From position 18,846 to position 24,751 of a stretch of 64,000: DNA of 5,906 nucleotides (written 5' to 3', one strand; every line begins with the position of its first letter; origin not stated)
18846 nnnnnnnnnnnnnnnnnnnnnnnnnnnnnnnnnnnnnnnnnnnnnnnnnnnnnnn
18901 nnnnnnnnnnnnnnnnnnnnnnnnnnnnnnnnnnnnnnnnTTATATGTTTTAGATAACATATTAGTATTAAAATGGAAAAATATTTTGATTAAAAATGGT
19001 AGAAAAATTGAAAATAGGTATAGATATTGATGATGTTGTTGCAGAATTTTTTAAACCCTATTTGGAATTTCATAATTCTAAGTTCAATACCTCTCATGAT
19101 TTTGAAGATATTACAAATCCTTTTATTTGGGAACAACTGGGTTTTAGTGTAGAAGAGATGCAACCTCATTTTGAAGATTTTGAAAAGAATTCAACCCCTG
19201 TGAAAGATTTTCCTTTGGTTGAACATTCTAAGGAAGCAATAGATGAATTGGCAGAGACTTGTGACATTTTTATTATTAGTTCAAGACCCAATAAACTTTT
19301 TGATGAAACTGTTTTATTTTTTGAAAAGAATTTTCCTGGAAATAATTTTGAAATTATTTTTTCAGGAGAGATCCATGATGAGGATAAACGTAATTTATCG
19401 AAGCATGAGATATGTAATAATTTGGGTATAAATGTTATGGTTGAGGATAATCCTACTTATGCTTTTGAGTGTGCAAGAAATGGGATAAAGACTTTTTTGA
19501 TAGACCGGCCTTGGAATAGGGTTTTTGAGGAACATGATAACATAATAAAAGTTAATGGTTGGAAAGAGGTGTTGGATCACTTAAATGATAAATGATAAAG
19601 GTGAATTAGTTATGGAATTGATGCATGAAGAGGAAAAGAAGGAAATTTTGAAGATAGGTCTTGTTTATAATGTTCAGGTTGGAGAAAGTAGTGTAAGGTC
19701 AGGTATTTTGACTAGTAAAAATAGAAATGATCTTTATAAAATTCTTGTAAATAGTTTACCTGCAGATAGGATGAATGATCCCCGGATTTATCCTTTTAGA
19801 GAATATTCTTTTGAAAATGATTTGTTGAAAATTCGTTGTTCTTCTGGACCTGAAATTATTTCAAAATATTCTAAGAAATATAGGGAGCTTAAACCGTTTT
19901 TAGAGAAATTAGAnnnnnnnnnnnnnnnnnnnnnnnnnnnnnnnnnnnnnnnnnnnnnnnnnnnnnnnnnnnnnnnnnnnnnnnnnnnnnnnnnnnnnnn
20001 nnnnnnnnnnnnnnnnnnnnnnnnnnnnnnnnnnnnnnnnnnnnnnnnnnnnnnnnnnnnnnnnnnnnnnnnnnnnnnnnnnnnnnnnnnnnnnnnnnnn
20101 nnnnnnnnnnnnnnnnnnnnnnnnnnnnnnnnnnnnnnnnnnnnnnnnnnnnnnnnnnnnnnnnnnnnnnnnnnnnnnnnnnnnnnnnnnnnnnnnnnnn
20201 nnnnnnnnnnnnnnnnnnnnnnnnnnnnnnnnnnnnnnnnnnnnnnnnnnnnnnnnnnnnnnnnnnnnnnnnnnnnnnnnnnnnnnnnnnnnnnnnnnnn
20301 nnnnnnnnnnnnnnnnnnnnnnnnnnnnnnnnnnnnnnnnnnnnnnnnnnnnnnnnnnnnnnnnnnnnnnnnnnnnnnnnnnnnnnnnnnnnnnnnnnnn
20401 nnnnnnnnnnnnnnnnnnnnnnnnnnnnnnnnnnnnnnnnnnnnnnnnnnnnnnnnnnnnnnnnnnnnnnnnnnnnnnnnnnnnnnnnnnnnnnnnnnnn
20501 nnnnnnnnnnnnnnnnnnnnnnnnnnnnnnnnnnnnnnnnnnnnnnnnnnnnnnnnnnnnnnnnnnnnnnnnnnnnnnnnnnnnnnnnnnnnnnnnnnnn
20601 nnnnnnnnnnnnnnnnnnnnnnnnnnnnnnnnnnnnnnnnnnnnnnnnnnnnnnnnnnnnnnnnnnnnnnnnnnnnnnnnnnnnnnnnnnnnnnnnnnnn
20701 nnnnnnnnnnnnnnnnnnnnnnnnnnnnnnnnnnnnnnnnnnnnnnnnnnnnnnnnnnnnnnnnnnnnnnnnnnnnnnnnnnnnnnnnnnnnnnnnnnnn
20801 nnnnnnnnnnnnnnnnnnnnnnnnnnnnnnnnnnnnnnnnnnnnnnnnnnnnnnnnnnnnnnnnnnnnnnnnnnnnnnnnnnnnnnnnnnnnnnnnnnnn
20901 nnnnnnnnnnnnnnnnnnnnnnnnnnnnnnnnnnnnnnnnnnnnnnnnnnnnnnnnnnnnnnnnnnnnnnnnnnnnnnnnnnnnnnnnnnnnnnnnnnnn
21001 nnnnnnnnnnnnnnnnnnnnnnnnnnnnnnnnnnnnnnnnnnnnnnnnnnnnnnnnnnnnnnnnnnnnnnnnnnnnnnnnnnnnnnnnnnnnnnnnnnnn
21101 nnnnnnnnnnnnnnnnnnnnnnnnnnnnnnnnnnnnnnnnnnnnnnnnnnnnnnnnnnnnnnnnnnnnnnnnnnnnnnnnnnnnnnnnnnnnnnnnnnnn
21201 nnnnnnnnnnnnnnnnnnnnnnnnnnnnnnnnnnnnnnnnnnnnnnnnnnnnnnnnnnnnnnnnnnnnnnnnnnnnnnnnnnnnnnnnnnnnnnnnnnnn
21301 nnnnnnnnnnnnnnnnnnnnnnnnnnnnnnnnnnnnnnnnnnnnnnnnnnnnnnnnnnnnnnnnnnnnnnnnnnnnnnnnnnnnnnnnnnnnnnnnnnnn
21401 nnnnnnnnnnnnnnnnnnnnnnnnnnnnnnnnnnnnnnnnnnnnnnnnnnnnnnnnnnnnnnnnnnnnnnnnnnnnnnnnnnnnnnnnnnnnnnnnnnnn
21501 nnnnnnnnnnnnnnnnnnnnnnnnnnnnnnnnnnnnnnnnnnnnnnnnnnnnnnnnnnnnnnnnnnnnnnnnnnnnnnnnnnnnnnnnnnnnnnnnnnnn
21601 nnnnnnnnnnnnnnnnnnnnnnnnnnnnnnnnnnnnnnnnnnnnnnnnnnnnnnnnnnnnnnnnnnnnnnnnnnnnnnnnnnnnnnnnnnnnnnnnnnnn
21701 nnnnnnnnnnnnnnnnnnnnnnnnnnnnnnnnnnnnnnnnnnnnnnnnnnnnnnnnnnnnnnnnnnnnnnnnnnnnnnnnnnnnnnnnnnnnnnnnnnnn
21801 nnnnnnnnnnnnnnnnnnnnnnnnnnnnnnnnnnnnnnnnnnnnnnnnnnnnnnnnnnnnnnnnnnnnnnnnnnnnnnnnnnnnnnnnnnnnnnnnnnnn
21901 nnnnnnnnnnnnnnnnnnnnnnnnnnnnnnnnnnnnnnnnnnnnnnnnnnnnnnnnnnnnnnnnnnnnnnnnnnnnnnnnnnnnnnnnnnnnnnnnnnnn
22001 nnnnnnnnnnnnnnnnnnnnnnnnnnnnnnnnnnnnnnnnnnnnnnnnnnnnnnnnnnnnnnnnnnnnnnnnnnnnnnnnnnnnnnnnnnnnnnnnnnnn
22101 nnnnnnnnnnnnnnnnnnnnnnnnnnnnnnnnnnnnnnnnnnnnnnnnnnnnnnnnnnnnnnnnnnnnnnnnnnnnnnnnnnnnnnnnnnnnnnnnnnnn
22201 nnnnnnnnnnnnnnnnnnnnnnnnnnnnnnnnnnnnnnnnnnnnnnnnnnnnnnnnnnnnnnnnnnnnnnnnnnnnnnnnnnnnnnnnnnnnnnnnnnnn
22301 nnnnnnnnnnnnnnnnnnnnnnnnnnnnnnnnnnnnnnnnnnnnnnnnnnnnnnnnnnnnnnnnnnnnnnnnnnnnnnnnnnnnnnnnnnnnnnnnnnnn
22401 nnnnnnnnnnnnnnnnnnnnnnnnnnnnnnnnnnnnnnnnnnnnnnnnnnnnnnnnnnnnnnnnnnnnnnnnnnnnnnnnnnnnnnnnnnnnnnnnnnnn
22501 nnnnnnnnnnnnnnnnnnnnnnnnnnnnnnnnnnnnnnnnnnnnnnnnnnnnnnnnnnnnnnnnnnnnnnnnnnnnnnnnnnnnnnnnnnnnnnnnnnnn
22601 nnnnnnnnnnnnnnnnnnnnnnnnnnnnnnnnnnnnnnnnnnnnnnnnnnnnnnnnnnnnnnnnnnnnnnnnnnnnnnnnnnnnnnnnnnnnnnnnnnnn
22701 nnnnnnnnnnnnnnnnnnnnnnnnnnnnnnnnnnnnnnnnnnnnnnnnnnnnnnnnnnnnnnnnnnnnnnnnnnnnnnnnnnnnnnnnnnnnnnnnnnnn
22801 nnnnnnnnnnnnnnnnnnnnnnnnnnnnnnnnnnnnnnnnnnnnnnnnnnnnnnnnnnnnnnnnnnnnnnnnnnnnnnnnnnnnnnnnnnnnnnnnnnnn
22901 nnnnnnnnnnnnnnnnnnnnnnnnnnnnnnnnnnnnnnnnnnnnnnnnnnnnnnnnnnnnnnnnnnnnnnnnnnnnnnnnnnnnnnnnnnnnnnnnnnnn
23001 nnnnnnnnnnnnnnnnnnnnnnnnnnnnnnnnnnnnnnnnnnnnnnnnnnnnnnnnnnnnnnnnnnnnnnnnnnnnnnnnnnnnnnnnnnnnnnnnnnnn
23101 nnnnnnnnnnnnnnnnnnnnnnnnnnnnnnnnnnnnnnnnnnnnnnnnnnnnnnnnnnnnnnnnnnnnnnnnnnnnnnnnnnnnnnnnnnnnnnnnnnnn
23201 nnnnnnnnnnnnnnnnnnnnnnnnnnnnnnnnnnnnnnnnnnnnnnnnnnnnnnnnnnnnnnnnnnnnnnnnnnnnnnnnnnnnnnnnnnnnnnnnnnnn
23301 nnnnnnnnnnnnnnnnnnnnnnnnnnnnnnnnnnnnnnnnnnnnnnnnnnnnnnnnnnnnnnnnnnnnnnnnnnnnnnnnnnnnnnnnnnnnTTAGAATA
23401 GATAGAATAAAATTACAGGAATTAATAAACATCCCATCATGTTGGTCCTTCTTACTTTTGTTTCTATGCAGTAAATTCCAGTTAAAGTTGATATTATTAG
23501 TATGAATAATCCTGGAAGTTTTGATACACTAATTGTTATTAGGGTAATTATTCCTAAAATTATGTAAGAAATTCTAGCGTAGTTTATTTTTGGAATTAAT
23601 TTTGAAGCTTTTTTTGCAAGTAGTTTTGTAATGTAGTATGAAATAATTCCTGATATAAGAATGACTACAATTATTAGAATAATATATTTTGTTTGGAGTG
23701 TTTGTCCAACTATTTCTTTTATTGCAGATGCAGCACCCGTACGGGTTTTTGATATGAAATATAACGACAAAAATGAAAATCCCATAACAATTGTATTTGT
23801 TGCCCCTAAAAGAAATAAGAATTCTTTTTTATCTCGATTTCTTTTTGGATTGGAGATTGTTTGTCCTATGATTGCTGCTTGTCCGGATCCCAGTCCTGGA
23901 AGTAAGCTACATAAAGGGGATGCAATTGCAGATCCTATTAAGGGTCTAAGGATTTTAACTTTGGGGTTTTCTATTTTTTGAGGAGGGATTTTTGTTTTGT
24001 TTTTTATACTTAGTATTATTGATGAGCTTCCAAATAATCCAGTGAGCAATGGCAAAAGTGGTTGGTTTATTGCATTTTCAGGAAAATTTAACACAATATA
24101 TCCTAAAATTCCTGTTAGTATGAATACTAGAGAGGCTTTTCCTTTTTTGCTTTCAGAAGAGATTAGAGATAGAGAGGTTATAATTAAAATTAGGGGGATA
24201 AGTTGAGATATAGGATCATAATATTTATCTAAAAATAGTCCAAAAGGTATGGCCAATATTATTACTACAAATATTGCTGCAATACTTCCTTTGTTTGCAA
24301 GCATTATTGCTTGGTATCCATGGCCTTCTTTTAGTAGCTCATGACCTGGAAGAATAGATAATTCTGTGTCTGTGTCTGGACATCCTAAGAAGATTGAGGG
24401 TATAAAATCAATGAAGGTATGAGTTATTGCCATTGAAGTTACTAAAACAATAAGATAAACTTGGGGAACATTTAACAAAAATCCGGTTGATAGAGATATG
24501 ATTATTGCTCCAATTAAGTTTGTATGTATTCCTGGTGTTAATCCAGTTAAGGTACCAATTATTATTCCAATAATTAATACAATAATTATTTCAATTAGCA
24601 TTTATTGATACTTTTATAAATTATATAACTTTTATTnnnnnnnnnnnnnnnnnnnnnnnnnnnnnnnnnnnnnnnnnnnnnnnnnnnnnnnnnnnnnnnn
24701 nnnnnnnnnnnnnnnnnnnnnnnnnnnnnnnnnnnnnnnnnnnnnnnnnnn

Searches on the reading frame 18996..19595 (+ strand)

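Call 3: search_protein_families(library=pfam, proteins=[window:18996-19595:+])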
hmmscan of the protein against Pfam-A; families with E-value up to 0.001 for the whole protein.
window:18996-19595:+ (199 aa): 1 family
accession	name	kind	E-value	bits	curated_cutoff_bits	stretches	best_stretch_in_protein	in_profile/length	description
PF06941.18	NT5C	-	5.8e-10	39.8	24.8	1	7-194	4-172/180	5' nucleotidase, deoxy (Pyrimidine), cytosolic type C protein (NT5C)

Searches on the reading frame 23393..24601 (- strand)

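Call 62: search_protein_families(library=pfam, proteins=[window:23393-24601:-], max_evalue=0.00001)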
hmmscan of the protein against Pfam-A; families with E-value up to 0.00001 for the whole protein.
window:23393-24601:- (402 aa): 1 family
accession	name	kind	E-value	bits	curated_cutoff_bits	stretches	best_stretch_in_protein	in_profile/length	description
PF01970.21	TctA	-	1.8e-49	169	28.9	1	6-389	1-422/423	Tripartite tricarboxylate transporter TctA family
